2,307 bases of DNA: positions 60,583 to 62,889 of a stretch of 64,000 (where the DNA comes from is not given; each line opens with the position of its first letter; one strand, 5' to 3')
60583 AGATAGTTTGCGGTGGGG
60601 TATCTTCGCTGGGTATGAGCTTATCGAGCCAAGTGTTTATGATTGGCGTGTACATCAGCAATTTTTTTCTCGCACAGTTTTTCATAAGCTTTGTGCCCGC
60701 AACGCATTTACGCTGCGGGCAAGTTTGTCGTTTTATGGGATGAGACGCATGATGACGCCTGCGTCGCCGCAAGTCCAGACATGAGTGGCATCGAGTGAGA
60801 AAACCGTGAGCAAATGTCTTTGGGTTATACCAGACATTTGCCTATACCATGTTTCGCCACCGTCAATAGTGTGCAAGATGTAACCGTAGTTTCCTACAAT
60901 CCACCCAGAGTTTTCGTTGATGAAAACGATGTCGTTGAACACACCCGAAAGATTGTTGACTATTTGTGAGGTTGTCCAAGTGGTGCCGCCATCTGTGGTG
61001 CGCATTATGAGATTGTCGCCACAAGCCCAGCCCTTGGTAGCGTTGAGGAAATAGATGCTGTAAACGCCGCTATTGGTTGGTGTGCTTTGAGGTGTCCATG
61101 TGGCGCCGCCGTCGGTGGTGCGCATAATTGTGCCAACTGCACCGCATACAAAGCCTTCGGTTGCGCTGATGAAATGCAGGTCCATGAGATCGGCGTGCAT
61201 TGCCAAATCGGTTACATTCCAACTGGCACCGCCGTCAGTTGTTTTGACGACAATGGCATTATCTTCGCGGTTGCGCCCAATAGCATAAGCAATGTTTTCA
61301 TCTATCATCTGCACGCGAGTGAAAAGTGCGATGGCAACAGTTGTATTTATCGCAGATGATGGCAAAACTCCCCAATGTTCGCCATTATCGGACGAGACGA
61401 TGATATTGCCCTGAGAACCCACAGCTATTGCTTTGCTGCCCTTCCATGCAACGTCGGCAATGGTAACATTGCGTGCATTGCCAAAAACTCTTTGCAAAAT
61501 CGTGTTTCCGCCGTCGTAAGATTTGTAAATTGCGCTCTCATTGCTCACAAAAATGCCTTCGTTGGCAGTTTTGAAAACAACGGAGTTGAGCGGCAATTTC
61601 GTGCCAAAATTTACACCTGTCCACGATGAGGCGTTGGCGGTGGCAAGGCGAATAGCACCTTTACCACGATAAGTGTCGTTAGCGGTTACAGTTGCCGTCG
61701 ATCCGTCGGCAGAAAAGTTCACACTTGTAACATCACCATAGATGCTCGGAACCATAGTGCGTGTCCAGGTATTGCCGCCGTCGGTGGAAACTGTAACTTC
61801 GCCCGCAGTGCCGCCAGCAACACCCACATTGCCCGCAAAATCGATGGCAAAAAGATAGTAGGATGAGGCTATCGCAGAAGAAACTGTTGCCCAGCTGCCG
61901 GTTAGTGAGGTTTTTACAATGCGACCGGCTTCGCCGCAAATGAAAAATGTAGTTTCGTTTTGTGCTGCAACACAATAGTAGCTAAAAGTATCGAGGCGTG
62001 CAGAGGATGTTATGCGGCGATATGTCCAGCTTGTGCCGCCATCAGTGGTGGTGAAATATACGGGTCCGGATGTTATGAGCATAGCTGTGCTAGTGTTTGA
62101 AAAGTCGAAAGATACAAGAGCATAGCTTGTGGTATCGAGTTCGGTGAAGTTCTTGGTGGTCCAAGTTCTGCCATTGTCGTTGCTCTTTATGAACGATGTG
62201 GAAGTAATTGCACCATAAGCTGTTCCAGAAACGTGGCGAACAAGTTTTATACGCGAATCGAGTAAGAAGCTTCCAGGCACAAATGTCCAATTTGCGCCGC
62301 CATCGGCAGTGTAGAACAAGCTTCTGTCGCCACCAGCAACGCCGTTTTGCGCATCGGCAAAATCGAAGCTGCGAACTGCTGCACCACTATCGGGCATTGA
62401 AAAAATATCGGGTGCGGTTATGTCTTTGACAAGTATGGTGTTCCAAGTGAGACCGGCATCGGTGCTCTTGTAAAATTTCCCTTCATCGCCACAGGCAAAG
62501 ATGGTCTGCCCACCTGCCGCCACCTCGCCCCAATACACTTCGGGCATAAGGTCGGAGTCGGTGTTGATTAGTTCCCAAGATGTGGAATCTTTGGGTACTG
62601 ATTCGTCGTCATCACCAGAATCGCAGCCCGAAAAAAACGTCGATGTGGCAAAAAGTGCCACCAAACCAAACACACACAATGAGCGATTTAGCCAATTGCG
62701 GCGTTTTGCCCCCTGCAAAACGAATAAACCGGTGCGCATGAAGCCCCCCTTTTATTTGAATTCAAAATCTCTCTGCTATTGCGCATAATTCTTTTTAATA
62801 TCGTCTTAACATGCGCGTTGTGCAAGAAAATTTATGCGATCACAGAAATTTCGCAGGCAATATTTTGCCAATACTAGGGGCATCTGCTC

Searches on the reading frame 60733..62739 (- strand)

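Call 13: search_protein_families(library=pfam, proteins=[window:60733-62739:-])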
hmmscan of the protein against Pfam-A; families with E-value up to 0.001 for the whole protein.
window:60733-62739:- (668 aa): 4 families
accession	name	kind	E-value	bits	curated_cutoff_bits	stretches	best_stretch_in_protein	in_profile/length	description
PF14870.12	PSII_BNR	-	2.9e-43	148.7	27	4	505-599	7-105/303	Photosynthesis system II assembly factor YCF48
PF15902.12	Sortilin-Vps10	-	8.9e-18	64.7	33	1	183-254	3-73/446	Sortilin, neurotensin receptor 3,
PF02012.26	BNR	-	3.4e-11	41.8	27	0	540-549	2-11/12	BNR/Asp-box repeat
PF13088.12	BNR_2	-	7.2e-05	22.7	31.4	0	446-509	140-200/277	BNR repeat-like domain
